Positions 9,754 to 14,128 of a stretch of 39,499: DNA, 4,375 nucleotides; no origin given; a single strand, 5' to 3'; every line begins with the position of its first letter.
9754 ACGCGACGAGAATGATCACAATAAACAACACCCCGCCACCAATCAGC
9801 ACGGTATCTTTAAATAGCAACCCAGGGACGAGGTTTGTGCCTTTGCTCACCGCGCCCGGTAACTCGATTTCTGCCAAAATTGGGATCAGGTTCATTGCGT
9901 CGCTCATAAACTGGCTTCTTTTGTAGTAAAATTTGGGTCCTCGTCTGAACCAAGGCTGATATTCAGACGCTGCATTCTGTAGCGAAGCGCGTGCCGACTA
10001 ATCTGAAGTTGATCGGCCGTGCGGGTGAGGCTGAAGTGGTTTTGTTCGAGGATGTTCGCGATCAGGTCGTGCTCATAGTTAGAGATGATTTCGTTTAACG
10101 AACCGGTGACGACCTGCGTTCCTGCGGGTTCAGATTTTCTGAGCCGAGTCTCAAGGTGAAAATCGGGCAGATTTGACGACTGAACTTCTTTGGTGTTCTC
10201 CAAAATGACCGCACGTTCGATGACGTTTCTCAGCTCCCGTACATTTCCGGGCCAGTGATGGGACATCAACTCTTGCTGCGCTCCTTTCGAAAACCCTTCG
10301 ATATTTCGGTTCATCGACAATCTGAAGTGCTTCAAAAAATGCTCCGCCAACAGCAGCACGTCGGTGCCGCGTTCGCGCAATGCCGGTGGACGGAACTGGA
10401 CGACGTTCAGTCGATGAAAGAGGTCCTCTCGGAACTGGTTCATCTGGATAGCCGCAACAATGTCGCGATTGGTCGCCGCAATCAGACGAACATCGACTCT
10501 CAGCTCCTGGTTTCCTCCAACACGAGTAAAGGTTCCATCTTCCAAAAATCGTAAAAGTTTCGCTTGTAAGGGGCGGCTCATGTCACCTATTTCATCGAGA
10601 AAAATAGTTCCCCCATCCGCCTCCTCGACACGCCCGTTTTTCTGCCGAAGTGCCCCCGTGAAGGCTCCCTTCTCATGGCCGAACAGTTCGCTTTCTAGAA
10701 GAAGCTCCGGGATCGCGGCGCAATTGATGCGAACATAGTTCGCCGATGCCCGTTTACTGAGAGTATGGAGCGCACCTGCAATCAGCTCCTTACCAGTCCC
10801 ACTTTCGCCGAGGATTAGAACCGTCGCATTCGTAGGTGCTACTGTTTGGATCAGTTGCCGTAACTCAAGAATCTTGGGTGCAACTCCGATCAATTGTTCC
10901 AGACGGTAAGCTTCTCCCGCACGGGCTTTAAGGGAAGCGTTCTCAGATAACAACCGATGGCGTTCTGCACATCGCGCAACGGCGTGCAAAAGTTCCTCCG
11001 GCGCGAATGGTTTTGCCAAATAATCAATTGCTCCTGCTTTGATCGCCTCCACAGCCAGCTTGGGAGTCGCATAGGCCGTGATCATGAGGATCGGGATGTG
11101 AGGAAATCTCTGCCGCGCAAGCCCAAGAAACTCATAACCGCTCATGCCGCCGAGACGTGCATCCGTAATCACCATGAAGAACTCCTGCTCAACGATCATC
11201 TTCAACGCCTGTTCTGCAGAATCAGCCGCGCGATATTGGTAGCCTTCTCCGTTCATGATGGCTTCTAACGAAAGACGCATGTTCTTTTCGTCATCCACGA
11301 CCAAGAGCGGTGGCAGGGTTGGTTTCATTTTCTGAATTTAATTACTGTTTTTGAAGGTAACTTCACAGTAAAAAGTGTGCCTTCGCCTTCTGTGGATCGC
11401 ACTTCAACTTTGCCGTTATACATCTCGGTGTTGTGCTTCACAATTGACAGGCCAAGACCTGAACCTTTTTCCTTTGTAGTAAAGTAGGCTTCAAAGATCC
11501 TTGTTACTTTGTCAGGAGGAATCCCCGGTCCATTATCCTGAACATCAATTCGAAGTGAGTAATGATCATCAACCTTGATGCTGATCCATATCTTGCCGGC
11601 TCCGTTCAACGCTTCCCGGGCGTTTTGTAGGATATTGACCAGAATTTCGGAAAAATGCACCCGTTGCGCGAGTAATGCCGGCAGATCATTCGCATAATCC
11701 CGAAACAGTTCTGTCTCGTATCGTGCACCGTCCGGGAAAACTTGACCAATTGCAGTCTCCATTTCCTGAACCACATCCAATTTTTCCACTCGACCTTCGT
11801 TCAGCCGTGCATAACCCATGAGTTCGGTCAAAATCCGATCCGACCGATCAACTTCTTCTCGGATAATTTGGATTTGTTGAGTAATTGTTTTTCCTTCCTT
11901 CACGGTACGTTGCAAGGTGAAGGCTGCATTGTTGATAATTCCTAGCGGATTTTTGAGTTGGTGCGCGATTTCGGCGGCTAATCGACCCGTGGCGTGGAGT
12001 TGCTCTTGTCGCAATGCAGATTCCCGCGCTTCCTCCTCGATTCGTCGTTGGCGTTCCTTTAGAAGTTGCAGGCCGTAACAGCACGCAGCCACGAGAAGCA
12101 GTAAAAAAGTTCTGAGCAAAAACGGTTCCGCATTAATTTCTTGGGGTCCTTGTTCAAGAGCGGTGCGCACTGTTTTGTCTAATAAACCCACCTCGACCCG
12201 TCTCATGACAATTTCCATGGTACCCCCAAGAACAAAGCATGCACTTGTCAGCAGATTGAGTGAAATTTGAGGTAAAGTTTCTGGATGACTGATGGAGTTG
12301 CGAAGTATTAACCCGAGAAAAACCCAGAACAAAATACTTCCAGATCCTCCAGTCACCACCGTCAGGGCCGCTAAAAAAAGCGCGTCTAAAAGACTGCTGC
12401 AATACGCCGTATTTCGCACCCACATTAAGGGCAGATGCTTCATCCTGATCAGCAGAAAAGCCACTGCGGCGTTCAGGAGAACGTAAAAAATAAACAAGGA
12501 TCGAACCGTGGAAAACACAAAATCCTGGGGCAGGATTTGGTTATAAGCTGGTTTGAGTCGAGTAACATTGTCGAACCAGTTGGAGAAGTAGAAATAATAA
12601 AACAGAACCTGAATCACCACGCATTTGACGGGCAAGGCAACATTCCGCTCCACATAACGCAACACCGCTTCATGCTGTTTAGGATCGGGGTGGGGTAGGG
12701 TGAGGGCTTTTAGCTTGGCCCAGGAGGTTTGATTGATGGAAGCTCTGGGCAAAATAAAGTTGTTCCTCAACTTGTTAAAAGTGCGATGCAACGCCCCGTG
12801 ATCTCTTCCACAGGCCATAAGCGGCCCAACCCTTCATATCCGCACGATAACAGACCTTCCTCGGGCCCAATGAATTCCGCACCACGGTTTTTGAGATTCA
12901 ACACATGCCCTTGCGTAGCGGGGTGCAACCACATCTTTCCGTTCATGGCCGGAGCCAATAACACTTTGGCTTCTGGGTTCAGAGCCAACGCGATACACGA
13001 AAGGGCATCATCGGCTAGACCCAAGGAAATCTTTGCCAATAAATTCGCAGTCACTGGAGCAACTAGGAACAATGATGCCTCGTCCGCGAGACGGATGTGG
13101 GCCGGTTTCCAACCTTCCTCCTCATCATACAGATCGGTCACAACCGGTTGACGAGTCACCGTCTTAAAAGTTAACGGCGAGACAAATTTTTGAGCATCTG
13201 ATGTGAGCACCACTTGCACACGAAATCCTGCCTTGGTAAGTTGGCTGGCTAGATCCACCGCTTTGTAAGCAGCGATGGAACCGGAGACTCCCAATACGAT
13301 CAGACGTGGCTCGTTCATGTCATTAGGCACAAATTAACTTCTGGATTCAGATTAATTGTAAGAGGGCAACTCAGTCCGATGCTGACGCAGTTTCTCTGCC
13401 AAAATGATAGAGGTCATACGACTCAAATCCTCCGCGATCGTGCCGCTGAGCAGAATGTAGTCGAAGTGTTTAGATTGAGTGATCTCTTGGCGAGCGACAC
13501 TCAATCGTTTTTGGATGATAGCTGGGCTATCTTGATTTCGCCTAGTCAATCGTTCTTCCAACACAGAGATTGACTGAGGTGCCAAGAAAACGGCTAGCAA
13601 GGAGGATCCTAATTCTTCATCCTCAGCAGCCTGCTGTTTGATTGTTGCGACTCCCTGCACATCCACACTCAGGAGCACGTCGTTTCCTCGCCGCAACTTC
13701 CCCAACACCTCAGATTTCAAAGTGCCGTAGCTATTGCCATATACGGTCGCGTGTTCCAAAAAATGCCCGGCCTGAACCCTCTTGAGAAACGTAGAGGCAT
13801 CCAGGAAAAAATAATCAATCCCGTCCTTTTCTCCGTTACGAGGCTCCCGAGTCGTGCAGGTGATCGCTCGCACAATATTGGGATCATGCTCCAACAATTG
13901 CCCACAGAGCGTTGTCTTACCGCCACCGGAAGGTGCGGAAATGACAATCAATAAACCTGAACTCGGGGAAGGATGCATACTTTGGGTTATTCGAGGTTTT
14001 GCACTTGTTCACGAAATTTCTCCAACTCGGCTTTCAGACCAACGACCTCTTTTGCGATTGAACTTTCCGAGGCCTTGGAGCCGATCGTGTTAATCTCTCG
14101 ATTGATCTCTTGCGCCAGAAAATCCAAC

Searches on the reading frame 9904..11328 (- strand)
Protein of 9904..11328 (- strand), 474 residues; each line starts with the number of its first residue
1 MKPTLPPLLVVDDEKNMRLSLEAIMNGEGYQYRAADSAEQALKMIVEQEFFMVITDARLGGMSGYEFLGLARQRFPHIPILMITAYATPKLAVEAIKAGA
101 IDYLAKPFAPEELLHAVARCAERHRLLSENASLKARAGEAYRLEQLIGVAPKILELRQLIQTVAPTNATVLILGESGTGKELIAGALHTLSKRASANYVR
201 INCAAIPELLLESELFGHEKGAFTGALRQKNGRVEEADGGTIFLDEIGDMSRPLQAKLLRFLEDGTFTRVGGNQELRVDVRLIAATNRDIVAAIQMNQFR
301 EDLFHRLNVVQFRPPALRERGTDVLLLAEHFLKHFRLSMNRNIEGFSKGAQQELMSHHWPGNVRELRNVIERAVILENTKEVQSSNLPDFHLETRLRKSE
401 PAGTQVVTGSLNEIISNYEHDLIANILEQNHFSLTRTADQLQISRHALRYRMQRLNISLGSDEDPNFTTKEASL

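Call 21: search_protein_families(library=pfam, proteins=[window:9904-11328:-], max_evalue=0.001)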
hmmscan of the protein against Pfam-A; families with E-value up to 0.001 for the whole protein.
window:9904-11328:- (474 aa): 11 families
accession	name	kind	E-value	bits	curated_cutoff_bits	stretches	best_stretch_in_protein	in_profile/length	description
PF00158.32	Sigma54_activat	-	1.9e-68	229.8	20.2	1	147-311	2-166/168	Sigma-54 interaction domain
PF00072.30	Response_reg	-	2.2e-27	95.9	30.2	1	9-117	2-110/111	Response regulator receiver domain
PF25601.1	AAA_lid_14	-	2.9e-25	88.4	27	1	318-398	1-81/87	AAA+ ATPase lid domain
PF14532.12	Sigma54_activ_2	-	5.4e-21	75.7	25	1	147-317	1-138/138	Sigma-54 interaction domain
PF07728.20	AAA_5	-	2.8e-08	34.3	22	1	170-288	2-123/139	AAA domain (dynein-related subfamily)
PF02954.25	HTH_8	-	3.3e-08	33.6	22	1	419-454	6-41/42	Bacterial regulatory protein, Fis family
PF07724.20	AAA_2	-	8.3e-07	29.6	27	1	168-295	4-132/166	AAA domain (Cdc48 subfamily)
PF01078.27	Mg_chelatase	-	5.9e-06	26.3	20.3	0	225-288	93-158/207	Magnesium chelatase, subunit ChlI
PF00004.35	AAA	-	1.4e-05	26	21.2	1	170-296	1-111/131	ATPase family associated with various cellular activities (AAA)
PF13556.12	HTH_30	-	1.4e-05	25.2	27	1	430-462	11-43/59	PucR C-terminal helix-turn-helix domain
PF06490.17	FleQ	-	0.00042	21.1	22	1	8-121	2-107/108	Flagellar regulatory protein FleQ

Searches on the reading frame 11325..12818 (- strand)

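Call 21: search_protein_families(library=pfam, proteins=[window:11325-12818:-], max_evalue=0.001)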
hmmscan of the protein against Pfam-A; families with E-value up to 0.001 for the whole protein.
window:11325-12818:- (497 aa): 4 families
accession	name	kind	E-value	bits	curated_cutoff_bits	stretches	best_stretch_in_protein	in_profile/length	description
PF02518.31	HATPase_c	-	1e-26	94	26.4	1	387-490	4-110/111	Histidine kinase-, DNA gyrase B-, and HSP90-like ATPase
PF00512.31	HisKA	-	2.8e-09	37.3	26.9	1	278-342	3-66/66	His Kinase A (phospho-acceptor) domain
PF14501.12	HATPase_c_5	-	1.1e-05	25.7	22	1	387-479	4-94/102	GHKL domain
PF13581.12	HATPase_c_2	-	0.00035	21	27.4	1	386-483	33-123/127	Histidine kinase-like ATPase domain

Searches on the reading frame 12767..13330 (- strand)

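Call 21: search_protein_families(library=pfam, proteins=[window:12767-13330:-], max_evalue=0.001)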
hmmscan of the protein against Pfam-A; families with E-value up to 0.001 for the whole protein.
window:12767-13330:- (187 aa): 1 family
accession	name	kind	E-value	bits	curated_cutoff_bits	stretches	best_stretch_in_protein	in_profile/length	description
PF02441.25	Flavoprotein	-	1.1e-28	100.2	22.7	1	11-183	3-160/162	Flavoprotein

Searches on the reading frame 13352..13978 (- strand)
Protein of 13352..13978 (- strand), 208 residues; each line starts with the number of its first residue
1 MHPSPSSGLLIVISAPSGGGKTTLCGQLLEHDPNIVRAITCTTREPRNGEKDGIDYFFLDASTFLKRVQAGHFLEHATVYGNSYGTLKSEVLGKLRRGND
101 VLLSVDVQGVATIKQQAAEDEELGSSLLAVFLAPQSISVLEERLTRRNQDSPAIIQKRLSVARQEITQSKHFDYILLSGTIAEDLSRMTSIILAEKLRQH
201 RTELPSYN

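Call 22: search_protein_families(library=pfam, proteins=[window:13352-13978:-], max_evalue=0.001)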
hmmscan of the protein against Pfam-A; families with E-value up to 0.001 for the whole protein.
window:13352-13978:- (208 aa): 1 family
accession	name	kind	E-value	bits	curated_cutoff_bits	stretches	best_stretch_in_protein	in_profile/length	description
PF00625.27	Guanylate_kin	-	7.2e-35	120.8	25.2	1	10-193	4-180/182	Guanylate kinase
